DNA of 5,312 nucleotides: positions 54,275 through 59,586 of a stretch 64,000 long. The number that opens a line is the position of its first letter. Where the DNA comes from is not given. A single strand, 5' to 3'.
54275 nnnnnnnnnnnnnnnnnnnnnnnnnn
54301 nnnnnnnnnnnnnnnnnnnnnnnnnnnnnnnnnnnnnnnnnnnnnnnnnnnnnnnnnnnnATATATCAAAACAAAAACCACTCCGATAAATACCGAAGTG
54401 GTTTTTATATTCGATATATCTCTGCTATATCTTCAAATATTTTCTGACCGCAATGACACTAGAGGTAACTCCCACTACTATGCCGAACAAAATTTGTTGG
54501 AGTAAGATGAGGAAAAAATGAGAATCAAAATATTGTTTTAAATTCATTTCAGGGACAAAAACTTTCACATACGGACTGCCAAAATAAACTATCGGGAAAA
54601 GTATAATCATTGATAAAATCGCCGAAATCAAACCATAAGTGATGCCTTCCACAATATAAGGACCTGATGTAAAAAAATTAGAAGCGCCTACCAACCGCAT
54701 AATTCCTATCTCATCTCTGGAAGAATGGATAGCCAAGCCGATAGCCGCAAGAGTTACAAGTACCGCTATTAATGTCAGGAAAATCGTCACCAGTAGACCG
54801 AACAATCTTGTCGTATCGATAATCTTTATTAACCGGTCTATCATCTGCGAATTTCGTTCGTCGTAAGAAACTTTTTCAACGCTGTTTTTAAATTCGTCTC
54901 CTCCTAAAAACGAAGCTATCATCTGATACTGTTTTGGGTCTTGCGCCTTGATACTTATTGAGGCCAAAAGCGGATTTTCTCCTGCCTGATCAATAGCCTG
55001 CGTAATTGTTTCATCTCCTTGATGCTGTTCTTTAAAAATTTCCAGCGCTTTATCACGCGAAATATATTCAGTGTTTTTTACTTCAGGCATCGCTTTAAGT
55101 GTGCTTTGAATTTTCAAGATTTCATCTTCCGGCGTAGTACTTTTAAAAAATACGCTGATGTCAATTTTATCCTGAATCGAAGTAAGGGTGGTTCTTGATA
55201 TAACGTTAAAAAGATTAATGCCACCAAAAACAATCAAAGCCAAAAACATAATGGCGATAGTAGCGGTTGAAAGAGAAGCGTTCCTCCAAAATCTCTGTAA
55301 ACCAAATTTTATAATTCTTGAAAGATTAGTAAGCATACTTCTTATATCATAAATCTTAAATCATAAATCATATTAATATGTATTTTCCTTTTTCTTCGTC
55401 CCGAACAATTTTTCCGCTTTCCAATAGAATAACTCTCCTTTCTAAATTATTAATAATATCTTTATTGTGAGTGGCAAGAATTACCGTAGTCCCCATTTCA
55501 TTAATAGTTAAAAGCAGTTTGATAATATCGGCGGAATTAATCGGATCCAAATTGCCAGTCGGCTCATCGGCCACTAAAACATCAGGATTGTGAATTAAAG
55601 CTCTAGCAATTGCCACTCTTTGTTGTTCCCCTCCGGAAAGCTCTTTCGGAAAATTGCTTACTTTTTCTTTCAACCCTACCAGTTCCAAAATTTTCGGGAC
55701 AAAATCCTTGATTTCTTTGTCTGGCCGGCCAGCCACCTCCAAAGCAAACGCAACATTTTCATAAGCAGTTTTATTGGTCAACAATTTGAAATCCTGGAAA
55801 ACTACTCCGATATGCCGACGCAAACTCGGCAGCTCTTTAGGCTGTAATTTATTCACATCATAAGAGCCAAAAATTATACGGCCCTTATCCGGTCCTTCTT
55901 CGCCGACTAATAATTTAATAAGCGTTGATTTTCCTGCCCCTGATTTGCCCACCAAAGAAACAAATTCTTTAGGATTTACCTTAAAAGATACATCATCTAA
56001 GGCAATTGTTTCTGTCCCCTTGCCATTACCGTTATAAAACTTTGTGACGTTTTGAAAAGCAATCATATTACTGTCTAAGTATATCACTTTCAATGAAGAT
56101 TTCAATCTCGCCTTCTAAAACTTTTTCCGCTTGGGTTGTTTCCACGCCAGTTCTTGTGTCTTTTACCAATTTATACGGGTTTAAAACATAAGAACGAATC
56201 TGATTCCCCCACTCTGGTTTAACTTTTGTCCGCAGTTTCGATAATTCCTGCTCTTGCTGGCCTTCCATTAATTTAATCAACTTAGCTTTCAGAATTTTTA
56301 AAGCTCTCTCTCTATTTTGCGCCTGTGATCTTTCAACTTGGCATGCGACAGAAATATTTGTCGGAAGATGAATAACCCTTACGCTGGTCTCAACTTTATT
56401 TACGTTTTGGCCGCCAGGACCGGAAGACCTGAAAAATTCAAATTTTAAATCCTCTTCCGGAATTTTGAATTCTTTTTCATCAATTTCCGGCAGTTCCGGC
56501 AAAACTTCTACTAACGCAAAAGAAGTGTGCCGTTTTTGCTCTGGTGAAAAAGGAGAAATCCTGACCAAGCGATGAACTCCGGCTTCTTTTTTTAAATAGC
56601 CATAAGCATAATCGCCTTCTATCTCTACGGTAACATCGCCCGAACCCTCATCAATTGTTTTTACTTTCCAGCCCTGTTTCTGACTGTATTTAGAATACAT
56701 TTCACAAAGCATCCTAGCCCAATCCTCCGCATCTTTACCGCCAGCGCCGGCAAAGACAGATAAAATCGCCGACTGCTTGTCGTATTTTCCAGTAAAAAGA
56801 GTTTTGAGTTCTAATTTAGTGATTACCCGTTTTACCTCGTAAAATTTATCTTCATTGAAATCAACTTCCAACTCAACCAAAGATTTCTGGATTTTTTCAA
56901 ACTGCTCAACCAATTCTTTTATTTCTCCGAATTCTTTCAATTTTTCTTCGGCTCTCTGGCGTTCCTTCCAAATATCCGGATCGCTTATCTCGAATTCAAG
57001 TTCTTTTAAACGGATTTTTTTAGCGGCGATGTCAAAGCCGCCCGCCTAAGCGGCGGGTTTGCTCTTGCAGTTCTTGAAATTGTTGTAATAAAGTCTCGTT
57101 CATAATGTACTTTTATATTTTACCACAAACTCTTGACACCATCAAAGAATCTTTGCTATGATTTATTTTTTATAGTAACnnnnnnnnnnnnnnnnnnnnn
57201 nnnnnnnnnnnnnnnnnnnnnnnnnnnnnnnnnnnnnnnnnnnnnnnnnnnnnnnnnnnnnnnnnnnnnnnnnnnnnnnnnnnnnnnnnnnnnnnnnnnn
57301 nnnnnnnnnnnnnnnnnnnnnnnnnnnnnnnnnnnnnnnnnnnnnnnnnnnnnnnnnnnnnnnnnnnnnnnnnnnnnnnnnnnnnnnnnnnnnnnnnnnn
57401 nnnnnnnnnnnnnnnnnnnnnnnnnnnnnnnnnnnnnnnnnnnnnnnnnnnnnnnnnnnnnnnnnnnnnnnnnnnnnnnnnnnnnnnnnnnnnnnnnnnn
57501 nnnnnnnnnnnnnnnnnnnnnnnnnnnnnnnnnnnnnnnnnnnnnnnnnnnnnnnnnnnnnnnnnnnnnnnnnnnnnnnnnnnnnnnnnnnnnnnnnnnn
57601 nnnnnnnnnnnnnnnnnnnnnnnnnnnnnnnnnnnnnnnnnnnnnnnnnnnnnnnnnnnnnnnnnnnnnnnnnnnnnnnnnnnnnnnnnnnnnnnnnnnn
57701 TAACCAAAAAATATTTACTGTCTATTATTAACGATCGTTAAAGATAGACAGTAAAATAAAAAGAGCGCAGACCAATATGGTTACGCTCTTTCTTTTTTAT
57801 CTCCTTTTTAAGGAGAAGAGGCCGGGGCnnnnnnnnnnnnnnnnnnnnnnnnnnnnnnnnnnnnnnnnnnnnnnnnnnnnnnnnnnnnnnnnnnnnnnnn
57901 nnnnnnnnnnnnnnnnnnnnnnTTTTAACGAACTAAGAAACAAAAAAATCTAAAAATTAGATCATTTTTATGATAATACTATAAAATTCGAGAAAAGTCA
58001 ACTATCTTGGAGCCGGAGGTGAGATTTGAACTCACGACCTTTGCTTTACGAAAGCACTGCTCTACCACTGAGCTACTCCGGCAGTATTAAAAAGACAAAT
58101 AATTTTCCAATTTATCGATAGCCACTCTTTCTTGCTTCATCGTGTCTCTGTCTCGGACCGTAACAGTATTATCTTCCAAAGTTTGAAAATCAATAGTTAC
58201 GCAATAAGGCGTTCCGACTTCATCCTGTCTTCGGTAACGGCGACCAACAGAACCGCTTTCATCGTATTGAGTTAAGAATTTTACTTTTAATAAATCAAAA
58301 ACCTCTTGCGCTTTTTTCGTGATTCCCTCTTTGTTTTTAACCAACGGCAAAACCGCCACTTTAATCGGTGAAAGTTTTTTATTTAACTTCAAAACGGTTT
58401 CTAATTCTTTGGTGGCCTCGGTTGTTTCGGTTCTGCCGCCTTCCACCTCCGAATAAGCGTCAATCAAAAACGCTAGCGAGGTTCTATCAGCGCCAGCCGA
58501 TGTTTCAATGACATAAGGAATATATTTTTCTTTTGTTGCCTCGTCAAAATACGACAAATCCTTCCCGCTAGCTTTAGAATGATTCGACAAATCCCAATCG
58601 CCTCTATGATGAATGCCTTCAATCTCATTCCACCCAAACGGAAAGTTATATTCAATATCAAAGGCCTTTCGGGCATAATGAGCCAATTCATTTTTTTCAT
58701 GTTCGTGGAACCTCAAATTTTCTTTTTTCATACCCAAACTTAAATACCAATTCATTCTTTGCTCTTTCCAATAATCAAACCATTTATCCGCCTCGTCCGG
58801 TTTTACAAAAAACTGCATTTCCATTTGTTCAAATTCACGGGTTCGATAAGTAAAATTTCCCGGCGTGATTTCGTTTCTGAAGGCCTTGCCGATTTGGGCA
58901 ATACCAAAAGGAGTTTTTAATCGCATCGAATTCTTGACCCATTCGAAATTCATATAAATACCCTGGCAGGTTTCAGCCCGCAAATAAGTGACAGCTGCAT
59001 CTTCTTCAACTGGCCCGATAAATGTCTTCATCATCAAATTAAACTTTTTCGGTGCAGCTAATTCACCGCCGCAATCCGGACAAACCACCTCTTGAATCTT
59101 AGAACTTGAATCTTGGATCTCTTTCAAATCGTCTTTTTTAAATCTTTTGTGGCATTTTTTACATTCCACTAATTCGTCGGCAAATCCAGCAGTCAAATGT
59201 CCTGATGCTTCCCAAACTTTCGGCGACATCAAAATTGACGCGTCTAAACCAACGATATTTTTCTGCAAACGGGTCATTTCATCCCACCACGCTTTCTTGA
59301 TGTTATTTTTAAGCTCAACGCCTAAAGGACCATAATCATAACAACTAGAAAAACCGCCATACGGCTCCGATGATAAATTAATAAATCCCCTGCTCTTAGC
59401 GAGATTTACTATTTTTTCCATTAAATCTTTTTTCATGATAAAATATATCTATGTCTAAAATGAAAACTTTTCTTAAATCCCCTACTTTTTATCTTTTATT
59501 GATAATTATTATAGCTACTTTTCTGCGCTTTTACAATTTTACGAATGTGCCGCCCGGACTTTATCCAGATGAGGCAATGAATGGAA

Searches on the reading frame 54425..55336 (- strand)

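Call 24: search_protein_families(library=pfam, proteins=[window:54425-55336:-], max_evalue=0.001)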
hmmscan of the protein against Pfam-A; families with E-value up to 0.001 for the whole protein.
window:54425-55336:- (303 aa): 2 families
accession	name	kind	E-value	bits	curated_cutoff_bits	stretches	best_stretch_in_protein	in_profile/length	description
PF18075.7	FtsX_ECD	-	3.6e-18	66.4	23.5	1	59-144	2-87/96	FtsX extracellular domain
PF02687.27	FtsX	-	4.3e-10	40.1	25.5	1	182-303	2-118/120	FtsX-like permease C-terminal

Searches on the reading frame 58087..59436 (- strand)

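Call 78: search_protein_families(library=pfam, proteins=[window:58087-59436:-], max_evalue=0.00001)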
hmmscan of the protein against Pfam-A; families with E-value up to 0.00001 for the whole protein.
window:58087-59436:- (449 aa): 2 families
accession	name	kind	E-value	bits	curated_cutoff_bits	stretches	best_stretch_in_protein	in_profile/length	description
PF03129.25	HGTP_anticodon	-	2e-21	76.4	21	1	359-447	1-91/94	Anticodon binding domain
PF00587.30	tRNA-synt_2b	-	2.9e-11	44.2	29.3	1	149-321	10-173/179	tRNA synthetase class II core domain (G, H, P, S and T)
